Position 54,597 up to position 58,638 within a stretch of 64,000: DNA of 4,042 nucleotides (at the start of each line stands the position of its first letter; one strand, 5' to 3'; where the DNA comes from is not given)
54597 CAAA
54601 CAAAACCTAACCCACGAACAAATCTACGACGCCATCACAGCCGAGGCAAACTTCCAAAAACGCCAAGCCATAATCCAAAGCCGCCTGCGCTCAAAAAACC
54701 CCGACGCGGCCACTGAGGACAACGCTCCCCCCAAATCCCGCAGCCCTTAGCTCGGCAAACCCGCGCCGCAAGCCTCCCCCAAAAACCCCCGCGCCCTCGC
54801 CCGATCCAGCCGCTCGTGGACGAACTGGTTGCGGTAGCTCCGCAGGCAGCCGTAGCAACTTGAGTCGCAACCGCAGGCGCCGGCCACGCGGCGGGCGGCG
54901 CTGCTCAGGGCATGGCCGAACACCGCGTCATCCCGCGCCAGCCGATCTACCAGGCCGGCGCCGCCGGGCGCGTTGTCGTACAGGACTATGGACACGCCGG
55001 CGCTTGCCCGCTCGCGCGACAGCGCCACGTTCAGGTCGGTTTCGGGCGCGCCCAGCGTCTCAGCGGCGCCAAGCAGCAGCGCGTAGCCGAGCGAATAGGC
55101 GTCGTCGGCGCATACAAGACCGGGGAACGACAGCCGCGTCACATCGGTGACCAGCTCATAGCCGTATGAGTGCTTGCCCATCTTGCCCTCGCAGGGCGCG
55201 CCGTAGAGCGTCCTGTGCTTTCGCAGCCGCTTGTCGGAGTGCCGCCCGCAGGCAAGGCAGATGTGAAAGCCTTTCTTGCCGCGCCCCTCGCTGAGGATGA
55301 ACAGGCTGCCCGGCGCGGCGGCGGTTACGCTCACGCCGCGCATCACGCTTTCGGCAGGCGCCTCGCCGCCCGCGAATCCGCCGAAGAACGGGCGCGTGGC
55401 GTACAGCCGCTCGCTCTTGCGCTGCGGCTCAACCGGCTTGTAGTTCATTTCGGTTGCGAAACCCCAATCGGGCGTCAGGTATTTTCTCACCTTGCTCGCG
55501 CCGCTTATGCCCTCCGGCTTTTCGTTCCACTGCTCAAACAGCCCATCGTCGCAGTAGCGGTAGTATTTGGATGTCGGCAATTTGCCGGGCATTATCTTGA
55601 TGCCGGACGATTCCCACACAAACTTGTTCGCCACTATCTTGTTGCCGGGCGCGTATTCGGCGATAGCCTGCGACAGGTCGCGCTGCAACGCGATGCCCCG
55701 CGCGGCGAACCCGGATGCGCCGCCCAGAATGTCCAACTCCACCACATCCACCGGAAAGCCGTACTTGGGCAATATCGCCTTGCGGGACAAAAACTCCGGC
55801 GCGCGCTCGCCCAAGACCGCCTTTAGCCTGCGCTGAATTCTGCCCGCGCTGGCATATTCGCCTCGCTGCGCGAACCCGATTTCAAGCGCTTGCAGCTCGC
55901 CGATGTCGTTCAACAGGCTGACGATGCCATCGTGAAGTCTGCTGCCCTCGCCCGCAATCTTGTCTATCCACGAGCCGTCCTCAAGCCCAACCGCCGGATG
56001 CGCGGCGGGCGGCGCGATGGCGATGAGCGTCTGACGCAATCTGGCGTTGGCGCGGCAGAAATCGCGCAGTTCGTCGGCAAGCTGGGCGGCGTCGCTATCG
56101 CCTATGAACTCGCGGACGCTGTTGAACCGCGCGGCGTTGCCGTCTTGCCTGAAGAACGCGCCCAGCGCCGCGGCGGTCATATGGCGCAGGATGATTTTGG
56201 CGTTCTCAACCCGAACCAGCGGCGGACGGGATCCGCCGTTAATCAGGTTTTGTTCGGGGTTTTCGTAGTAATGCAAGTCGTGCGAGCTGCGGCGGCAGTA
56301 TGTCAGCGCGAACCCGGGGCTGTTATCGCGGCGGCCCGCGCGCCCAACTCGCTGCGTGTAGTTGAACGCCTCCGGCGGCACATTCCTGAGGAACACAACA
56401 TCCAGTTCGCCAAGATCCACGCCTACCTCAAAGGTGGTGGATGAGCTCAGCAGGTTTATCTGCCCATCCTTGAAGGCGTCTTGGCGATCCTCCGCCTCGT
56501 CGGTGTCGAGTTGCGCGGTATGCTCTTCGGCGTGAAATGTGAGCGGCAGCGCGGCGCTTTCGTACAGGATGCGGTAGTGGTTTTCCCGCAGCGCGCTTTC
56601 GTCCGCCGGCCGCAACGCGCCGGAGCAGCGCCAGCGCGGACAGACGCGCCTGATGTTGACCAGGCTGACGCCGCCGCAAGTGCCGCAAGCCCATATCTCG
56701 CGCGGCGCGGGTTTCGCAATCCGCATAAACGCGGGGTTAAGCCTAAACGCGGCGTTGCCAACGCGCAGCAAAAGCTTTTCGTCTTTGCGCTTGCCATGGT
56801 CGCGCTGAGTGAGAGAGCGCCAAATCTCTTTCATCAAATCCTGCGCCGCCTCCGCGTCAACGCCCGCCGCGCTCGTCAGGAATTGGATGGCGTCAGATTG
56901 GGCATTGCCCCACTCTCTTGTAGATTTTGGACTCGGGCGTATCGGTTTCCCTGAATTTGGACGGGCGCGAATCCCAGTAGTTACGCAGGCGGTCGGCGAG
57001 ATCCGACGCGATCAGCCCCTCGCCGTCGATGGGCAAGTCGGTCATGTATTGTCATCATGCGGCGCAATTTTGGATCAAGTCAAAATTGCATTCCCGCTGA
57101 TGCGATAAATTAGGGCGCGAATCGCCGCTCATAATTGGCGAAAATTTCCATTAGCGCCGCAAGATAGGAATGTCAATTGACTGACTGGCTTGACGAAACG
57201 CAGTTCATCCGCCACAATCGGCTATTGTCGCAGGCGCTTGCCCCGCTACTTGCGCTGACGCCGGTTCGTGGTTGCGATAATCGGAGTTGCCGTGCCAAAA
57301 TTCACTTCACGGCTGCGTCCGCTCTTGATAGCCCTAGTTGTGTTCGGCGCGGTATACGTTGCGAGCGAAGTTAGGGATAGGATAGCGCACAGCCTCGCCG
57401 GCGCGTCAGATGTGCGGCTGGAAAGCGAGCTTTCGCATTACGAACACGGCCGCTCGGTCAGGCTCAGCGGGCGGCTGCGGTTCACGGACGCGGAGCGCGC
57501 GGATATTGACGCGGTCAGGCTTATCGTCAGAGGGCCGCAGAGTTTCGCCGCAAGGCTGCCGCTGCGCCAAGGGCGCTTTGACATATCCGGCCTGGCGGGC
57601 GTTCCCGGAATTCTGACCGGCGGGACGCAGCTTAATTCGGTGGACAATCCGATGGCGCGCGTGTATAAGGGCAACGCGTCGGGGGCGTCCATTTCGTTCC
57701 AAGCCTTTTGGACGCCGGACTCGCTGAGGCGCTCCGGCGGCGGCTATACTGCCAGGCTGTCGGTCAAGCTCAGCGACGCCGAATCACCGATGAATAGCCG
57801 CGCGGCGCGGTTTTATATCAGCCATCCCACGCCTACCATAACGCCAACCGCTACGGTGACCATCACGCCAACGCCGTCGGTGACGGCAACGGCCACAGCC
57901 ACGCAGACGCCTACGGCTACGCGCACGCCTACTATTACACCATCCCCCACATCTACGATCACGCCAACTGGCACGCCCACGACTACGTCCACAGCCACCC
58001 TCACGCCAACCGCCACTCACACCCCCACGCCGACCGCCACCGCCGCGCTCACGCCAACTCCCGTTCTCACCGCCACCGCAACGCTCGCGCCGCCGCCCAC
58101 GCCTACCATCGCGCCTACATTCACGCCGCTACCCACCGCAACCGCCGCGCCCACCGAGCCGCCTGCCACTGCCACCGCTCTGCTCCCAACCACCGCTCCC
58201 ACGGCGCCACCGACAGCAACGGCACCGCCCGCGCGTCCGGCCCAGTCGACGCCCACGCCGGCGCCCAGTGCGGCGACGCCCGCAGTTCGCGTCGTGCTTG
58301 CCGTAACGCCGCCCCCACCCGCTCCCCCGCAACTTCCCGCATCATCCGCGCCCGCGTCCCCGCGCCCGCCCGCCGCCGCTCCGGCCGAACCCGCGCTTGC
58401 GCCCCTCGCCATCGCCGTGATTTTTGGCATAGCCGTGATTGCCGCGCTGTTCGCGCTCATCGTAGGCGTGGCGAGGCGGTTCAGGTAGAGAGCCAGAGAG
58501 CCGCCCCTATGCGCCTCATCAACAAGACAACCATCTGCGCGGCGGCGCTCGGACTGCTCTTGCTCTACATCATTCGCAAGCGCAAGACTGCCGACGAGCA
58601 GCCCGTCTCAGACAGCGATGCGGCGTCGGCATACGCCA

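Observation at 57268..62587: Candidate undescribed three-gene module: doubly anchored PT-linker membrane protein, membrane-anchored S1/OB-domain protein, and large Zn-ribbon-rich DUF1998 helicase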

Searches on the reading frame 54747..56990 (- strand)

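Call 9: search_protein_families(library=padloc, proteins=[window:54747-56990:-], max_evalue=0.1)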
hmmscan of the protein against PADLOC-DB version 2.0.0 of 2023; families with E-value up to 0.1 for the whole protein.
window:54747-56990:- (747 aa): 33 families (the best 25 are shown)
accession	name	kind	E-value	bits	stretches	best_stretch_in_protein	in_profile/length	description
PDLC00013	DruE1|DruE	-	1.1e-81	273.4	1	60-737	943-1673/1776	SNF2 family N-terminal domain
PDLC00037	DruE3|DruE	-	6.4e-80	267.5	1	152-740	1031-1675/2055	SNF2 family N-terminal domain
PDLC00014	DruE2|DruE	-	7.1e-60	200.8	3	34-282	1057-1303/1928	SNF2 family N-terminal domain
PDLC00015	DruE2|DruE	-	4e-58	195.2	3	77-285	1057-1277/1887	SNF2 family N-terminal domain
PDLC00051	DruE4|DruE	-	5.6e-58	194.5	3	54-283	987-1229/1829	SNF2 family N-terminal domain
PDLC00036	DruE3|DruE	-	3.9e-57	191.3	2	151-466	1023-1342/2023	SNF2 family N-terminal domain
PDLC00035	DruE3|DruE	-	4.4e-49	165.2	1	150-466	1032-1358/1460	SNF2 family N-terminal domain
PDLC02503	BrxHI|BrxHII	-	1.4e-09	34.8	1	159-225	280-346/698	BrxHI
PDLC01089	C3a193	-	2.2e-08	30.9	1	157-241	518-599/983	poss. alt. Cas3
PDLC02570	DrmA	-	2.8e-08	30.6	1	152-244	557-647/851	DrmA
PDLC03928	PsyrT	-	1.1e-06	25.2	1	152-229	266-343/689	-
PDLC02501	BrxHI|BrxHII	-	1.7e-06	24.4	1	158-227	279-348/925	BrxHI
PDLC02870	DpdF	-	3e-06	24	1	154-230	253-328/534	DpdF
PDLC02569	DrmA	-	7.2e-06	22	1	179-245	831-896/1095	DrmA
PDLC03960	SngC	-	3.4e-05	20.8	1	157-237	296-377/720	-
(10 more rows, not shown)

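Call 10: search_protein_families(library=pfam, proteins=[window:54747-56990:-], max_evalue=0.1)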
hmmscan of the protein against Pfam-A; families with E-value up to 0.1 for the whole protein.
window:54747-56990:- (747 aa): 2 families
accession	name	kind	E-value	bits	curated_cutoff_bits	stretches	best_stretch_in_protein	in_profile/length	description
PF09369.15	MZB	-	1e-11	45.8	24.2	1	635-716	2-80/80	MrfA Zn-binding domain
PF00271.37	Helicase_C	-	7.7e-11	42.7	23.5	1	151-221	39-109/110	Helicase conserved C-terminal domain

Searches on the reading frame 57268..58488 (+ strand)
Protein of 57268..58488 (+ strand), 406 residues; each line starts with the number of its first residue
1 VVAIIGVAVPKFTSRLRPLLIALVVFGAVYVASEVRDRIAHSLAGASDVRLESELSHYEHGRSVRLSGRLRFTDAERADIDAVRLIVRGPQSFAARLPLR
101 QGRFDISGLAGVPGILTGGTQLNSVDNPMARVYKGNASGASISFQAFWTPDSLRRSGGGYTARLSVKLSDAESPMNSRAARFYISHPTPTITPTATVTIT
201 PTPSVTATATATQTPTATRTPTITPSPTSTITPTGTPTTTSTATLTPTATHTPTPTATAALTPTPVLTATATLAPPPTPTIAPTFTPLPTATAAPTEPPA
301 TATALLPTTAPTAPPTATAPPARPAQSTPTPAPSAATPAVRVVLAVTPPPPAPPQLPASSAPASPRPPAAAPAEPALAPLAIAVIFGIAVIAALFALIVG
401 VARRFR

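Call 9: search_protein_families(library=padloc, proteins=[window:57268-58488:+], max_evalue=0.1)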
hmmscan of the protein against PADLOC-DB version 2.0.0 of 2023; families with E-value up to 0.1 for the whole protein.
window:57268-58488:+ (406 aa): 0 families

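Call 10: search_protein_families(library=pfam, proteins=[window:57268-58488:+], max_evalue=0.1)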
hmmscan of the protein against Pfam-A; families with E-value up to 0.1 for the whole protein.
window:57268-58488:+ (406 aa): 0 families

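Call 74: search_protein_families(library=ncbifam, proteins=[window:57268-58488:+], max_evalue=0.01)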
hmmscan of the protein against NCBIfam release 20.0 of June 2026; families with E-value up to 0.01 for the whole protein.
window:57268-58488:+ (406 aa): 0 families

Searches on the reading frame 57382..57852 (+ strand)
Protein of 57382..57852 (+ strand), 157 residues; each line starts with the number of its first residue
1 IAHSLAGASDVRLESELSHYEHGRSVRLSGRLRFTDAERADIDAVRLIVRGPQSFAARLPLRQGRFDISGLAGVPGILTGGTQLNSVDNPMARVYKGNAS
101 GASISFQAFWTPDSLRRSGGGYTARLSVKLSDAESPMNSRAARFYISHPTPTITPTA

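Call 96: find_homologous_proteins(query=window:57382-57852:+, max_evalue=0.01)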
Query window:57382-57852:+ (157 aa): 1 proteins with E <= 0.01 among 153 candidates.
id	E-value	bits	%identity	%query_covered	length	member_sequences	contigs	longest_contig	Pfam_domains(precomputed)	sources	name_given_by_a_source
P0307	4.3e-50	188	95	62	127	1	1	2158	-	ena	-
